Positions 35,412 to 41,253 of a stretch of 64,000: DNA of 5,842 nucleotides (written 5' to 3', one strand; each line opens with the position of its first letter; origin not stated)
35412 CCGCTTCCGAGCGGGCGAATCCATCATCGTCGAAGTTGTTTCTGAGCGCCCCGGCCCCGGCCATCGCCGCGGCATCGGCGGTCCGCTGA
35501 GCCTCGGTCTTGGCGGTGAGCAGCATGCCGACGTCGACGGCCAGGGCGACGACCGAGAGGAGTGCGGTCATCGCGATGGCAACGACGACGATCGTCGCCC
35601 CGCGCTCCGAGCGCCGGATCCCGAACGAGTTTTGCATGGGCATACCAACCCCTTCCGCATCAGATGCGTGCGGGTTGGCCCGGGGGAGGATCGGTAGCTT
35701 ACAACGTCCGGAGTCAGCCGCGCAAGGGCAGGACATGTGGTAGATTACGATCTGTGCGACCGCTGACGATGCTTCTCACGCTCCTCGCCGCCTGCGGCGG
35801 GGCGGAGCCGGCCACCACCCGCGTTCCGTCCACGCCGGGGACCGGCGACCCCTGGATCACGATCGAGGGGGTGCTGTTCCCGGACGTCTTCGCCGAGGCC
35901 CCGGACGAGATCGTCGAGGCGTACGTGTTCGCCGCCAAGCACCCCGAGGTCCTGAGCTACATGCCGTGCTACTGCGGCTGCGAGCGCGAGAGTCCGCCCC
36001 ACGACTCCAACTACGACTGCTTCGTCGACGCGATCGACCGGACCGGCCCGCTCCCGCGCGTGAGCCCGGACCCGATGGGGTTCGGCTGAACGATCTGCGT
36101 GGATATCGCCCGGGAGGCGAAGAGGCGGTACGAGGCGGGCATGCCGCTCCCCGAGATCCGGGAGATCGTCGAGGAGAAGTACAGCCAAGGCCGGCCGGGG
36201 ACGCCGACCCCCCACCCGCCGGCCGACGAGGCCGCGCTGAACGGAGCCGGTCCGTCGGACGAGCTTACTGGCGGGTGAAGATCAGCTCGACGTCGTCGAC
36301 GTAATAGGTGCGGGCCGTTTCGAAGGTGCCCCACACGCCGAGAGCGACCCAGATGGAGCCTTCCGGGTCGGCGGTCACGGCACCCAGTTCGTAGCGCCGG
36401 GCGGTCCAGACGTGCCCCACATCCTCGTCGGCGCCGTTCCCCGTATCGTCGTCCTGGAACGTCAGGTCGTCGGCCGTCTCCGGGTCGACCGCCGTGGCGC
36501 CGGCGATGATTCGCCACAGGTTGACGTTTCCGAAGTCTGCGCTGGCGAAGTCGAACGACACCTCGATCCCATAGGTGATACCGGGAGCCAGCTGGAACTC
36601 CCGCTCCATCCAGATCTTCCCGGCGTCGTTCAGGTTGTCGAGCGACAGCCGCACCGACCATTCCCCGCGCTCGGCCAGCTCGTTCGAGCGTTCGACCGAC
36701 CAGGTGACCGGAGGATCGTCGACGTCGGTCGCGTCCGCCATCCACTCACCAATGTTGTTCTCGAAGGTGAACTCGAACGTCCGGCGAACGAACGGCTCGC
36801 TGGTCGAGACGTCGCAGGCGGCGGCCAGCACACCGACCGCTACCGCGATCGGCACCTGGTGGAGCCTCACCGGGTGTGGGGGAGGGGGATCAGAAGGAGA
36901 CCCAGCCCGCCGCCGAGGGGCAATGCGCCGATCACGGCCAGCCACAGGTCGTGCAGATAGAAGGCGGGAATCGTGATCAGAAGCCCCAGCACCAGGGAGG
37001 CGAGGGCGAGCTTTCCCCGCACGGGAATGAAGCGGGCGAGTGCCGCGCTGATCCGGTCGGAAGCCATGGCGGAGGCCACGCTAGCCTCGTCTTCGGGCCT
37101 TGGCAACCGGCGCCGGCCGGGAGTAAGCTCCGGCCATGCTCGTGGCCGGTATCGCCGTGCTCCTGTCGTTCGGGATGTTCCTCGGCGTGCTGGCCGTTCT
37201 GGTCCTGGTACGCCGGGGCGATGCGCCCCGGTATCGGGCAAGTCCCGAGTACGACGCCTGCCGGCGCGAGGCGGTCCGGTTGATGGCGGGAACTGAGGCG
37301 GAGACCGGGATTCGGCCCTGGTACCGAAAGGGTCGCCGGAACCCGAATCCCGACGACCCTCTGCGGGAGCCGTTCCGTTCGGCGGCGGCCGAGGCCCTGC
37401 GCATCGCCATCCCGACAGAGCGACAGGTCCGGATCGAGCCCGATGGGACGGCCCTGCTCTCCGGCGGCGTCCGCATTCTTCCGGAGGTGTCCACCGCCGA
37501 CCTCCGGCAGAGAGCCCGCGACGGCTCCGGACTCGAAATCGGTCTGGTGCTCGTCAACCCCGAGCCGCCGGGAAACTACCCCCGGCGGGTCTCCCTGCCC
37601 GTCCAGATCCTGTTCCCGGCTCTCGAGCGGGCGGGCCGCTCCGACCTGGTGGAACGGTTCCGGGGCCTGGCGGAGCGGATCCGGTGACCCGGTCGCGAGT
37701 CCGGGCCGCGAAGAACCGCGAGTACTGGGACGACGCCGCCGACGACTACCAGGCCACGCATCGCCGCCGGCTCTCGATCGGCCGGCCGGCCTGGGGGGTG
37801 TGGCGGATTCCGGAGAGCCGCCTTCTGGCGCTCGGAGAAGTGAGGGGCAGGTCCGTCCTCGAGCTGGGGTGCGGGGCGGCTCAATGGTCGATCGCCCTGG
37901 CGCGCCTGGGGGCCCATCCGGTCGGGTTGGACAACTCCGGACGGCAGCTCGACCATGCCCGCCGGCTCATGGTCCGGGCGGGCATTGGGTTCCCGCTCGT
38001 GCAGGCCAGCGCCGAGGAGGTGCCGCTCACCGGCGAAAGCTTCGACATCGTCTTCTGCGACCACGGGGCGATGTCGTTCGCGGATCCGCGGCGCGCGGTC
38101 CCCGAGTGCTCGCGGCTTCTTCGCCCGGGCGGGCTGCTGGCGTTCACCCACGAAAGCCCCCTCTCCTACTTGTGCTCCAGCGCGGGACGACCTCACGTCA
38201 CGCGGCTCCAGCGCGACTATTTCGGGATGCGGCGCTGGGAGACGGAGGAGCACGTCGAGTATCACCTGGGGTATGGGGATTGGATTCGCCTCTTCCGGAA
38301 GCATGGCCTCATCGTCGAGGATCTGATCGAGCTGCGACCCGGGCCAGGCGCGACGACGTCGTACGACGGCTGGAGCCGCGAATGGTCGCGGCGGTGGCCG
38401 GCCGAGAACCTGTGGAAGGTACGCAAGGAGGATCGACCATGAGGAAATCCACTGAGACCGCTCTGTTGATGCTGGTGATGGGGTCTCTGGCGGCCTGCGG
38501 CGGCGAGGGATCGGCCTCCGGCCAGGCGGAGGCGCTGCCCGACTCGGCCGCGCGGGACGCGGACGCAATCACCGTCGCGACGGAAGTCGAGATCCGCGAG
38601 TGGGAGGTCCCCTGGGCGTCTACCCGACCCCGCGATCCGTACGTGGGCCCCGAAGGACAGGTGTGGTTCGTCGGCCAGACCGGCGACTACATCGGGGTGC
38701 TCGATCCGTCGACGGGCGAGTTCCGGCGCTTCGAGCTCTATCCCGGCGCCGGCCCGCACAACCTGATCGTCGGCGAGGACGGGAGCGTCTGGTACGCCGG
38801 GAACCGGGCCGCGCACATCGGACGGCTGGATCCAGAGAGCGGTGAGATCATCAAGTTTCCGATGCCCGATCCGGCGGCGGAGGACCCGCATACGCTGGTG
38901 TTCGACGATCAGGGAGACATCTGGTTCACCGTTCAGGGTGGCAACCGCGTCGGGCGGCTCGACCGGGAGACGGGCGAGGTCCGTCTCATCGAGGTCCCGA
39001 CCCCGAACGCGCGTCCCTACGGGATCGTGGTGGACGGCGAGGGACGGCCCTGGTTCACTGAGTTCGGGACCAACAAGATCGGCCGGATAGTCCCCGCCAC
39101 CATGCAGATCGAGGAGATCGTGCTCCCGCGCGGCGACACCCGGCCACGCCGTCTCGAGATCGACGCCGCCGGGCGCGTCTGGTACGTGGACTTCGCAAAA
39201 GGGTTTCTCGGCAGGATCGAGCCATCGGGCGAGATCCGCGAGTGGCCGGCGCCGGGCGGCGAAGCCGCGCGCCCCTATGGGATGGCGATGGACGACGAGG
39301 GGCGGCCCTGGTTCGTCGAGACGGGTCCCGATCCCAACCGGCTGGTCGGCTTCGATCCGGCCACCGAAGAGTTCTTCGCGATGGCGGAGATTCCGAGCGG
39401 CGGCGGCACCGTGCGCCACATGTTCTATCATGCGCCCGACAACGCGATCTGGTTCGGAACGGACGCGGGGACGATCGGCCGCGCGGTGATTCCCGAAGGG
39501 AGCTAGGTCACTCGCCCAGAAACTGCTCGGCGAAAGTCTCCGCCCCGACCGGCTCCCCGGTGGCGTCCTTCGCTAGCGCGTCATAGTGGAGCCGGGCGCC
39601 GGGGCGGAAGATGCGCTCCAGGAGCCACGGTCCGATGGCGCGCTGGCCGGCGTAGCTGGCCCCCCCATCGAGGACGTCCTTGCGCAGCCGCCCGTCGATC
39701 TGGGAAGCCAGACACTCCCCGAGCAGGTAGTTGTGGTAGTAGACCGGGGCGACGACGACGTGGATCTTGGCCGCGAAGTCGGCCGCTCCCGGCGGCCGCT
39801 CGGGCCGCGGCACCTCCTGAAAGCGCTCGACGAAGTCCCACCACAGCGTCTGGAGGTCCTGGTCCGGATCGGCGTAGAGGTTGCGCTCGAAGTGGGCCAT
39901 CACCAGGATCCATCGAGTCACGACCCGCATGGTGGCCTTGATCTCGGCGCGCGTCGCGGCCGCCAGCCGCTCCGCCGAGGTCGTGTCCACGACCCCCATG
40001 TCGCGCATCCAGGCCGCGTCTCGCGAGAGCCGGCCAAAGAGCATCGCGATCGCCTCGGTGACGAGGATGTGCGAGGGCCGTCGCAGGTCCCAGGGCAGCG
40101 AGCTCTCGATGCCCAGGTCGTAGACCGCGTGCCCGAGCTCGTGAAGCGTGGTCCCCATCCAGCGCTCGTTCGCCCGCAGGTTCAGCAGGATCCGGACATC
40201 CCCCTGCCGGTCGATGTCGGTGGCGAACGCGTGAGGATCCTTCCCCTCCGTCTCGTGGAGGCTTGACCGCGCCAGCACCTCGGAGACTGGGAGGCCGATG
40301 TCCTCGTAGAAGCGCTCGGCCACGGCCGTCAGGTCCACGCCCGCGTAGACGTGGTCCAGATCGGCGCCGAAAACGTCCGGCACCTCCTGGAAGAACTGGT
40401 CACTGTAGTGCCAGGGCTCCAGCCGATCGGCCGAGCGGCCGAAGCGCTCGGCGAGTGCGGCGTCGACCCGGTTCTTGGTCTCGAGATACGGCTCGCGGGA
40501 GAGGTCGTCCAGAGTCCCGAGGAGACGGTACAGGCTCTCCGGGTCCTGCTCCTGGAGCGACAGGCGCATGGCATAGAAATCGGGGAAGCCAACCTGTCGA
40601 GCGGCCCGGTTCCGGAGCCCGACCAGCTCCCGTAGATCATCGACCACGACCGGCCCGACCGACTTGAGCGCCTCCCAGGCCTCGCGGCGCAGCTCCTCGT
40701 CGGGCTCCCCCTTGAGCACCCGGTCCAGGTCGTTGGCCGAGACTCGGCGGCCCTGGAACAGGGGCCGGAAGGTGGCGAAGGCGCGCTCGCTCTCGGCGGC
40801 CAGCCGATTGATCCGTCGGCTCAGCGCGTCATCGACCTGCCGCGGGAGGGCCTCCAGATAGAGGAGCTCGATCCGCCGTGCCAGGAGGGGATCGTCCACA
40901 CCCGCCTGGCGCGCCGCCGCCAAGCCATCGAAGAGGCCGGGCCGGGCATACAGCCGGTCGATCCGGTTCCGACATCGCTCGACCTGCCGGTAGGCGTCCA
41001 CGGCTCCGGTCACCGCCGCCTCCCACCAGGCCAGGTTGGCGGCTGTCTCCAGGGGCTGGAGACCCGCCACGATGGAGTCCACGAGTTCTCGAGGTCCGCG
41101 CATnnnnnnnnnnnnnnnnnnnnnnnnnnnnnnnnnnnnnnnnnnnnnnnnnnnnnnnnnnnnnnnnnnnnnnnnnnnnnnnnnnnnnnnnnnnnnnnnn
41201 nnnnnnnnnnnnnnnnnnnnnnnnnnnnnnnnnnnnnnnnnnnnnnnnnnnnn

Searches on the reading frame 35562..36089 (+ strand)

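Call 49: search_protein_families(library=pfam, proteins=[window:35562-36089:+], max_evalue=0.01)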
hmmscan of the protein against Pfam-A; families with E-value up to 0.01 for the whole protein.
window:35562-36089:+ (175 aa): 1 family
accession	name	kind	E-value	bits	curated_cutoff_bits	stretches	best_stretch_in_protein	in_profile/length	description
PF13798.11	PCYCGC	-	5.3e-12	46.3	25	1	106-163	43-99/153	Protein of unknown function with PCYCGC motif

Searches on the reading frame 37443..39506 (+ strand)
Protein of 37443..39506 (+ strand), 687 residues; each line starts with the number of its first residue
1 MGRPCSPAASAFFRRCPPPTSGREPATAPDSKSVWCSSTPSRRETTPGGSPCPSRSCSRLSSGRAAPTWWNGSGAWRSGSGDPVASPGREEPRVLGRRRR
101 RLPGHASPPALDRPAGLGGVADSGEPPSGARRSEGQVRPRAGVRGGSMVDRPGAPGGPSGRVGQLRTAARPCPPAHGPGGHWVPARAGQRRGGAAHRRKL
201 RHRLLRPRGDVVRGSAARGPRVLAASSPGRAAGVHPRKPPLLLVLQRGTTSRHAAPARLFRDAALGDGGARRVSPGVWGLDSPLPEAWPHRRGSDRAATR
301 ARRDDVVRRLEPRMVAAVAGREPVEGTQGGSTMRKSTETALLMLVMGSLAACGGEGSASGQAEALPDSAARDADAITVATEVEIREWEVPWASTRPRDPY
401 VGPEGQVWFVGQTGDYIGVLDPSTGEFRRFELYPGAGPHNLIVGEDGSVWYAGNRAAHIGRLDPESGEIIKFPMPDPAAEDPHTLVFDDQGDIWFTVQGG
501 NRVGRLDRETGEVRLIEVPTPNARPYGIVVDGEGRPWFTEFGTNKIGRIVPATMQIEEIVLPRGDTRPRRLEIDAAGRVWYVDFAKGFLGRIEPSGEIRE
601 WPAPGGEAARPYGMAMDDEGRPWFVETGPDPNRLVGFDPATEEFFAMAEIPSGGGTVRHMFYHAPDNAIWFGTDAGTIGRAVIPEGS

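Call 49: search_protein_families(library=pfam, proteins=[window:37443-39506:+], max_evalue=0.01)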
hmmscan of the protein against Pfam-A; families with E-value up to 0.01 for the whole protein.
window:37443-39506:+ (687 aa): 3 families
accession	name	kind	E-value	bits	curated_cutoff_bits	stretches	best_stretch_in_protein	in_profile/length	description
PF24684.1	Vgb_lyase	-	1.3e-61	208.4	50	2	360-625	21-281/290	Virginiamycin B lyase family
PF08450.18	SGL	-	1.8e-09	38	26.3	0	482-522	186-226/246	SMP-30/Gluconolactonase/LRE-like region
PF07494.17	Reg_prop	-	0.0047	17.4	20.4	0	656-674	6-23/24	Two component regulator propeller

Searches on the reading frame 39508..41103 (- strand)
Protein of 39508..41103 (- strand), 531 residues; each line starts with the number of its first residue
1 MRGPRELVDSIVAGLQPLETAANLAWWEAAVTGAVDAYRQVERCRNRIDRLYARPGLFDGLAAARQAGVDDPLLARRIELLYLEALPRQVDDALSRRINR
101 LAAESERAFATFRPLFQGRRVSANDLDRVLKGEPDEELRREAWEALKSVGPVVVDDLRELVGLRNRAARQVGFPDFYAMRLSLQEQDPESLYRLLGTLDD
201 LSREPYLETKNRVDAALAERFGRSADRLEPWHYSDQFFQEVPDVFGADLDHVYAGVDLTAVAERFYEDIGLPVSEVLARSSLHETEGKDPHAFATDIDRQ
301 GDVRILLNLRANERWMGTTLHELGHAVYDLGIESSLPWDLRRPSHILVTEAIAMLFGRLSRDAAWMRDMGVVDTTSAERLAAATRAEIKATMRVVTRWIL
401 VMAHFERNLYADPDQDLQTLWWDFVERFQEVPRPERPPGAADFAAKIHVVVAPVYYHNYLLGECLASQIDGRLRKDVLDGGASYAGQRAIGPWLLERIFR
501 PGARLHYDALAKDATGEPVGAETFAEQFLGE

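Call 49: search_protein_families(library=pfam, proteins=[window:39508-41103:-], max_evalue=0.01)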
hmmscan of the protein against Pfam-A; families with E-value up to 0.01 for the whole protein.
window:39508-41103:- (531 aa): 3 families
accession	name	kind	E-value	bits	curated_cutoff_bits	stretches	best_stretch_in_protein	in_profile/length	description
PF01401.24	Peptidase_M2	-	3.2e-12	46.3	23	1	253-469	275-498/581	Angiotensin-converting enzyme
PF02074.21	Peptidase_M32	-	1e-09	38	25.1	2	455-526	410-483/489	Carboxypeptidase Taq (M32) metallopeptidase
PF01432.26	Peptidase_M3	-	3.4e-09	37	27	1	130-240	2-120/457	Peptidase family M3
